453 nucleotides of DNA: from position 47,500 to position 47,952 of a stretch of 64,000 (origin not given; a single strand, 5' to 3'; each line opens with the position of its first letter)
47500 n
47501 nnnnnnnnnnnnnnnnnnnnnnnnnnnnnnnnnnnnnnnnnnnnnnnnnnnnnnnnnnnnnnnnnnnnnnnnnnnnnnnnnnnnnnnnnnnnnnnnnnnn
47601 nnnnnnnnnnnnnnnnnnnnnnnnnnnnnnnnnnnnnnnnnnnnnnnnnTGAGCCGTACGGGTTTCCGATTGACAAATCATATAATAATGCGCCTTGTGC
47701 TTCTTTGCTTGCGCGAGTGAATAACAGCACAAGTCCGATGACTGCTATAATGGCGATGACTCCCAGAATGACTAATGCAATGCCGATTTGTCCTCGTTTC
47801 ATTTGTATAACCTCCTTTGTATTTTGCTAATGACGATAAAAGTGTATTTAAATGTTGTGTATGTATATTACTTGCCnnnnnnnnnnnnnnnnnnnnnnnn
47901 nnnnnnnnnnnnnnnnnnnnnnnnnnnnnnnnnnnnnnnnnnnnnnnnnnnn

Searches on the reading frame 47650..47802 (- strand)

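Call 43: search_protein_families(library=ncbifam, proteins=[window:47650-47802:-], max_evalue=10)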
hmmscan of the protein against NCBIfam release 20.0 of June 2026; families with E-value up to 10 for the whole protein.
seq(51 aa): 5 families
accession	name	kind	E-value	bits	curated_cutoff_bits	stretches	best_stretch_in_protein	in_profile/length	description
NF045534.1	small_EYxxD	equivalog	0.042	13.6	29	1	10-29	10-29/37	EYxxD motif small membrane protein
TIGR04132.1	intra_fol_E_lig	hypoth_equivalog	0.045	13.1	350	1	1-45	138-182/241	putative folate metabolism gamma-glutamate ligase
NF033885.1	conj_TraP_IncI1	equivalog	0.05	13.3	135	1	6-38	10-42/217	conjugal transfer protein TraP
NF005826.1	PRK07718.1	equivalog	0.2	11.6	140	1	4-36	5-37/143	flagellar basal body-associated protein FliL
NF051431.1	Rv0361_Cterm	subfamily_domain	0.51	10.5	37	1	6-33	5-33/140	Rv0361 family membrane protein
